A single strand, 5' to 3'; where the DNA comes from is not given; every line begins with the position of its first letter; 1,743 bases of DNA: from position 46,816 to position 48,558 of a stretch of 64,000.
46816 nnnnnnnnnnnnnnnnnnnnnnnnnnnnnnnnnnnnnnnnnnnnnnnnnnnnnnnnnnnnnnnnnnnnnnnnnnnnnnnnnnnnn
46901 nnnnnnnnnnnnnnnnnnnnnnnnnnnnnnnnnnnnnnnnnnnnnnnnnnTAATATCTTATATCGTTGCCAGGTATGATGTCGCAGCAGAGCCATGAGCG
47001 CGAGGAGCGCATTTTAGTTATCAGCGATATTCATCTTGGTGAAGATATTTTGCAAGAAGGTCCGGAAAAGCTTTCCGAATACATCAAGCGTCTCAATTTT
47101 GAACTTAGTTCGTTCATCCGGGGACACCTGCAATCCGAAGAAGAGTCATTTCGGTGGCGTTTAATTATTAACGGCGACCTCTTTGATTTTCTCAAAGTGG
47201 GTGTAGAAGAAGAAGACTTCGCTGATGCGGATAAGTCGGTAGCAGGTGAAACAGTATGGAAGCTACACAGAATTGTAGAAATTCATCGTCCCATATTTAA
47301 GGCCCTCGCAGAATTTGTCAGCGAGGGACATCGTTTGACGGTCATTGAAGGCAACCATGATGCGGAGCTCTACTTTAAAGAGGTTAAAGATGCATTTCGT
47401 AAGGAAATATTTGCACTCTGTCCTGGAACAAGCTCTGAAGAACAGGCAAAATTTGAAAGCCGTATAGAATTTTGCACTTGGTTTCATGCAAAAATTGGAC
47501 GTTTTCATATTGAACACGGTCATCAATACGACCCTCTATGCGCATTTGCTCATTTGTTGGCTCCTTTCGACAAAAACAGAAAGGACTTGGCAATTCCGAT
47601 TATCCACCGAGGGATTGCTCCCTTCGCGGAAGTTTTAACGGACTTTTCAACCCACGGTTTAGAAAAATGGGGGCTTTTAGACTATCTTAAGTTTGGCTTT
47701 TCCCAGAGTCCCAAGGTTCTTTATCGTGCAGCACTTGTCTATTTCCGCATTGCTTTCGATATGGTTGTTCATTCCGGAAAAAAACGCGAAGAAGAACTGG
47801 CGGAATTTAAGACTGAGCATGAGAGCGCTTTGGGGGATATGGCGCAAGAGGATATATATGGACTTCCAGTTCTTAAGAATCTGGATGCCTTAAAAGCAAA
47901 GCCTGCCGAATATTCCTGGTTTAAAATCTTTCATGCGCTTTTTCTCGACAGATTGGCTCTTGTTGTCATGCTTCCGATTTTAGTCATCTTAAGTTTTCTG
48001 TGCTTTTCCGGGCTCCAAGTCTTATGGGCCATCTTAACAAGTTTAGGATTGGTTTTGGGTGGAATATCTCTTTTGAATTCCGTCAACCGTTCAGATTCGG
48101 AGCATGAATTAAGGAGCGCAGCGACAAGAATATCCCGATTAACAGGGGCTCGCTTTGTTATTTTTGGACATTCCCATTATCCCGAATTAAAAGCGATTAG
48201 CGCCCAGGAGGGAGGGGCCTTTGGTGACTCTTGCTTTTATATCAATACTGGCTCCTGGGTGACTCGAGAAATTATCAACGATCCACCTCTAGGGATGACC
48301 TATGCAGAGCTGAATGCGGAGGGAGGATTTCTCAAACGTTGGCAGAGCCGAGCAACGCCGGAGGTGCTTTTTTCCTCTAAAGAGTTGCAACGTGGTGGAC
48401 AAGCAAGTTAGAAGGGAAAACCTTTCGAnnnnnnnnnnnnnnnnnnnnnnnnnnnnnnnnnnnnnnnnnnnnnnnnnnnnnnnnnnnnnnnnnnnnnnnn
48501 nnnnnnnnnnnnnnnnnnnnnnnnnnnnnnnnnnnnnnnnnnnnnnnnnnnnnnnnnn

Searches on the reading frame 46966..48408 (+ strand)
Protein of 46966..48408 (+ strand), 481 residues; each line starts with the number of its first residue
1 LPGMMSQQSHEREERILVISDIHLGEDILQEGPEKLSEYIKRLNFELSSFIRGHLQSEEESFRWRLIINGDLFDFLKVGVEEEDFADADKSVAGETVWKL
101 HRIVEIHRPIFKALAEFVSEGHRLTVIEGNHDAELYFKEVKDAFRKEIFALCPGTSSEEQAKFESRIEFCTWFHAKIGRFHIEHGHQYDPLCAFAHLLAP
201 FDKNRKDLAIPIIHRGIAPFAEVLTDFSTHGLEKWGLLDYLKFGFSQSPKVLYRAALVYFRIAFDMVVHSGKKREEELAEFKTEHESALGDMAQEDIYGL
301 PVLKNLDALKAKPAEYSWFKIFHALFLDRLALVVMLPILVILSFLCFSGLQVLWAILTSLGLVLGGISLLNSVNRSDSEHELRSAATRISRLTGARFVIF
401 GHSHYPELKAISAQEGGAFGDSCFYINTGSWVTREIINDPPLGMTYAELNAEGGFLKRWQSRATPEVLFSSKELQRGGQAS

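Call 4: search_protein_families(library=pfam, proteins=[window:46966-48408:+], max_evalue=0.01)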
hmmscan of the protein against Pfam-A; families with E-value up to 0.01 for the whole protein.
window:46966-48408:+ (481 aa): 2 families
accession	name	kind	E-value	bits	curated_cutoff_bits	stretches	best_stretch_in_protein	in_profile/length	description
PF00149.33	Metallophos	-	5.4e-06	27.4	21.5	1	15-191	2-123/191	Calcineurin-like phosphoesterase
PF12850.12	Metallophos_2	-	2.3e-05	24.9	27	0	391-433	104-137/154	Calcineurin-like phosphoesterase superfamily domain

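Call 49: find_encoding_contigs(protein=window:46978-48408:+, flank=3000, max_places=10)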
Protein window:46978-48408:+ (477 aa): 7 contigs read that carry it; 4 places shown.
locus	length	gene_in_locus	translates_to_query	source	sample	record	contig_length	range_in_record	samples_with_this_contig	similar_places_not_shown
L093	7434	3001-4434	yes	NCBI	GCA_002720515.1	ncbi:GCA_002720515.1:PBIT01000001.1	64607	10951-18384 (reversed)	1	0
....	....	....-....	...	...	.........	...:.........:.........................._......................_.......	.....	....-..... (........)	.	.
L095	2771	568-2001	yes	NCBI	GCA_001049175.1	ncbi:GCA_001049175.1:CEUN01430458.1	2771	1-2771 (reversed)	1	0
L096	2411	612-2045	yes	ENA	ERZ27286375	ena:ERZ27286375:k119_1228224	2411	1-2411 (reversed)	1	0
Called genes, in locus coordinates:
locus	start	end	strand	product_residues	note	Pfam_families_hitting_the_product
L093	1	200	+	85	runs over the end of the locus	PF01809:YidD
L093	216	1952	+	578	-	PF14849:YidC_periplas, PF02096:60KD_IMP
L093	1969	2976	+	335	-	-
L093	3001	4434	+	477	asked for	PF00149:Metallophos (faint)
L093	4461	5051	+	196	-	PF01252:Peptidase_A8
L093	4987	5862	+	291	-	PF01790:LGT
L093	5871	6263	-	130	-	PF04519:Bactofilin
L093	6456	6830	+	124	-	PF02152:FolB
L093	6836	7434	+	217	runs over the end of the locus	PF01872:RibD_C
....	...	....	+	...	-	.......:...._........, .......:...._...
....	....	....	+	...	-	-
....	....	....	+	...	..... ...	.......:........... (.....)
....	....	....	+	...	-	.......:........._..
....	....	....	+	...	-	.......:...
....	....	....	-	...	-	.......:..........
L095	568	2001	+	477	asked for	PF00149:Metallophos (faint)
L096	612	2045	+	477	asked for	PF00149:Metallophos (faint)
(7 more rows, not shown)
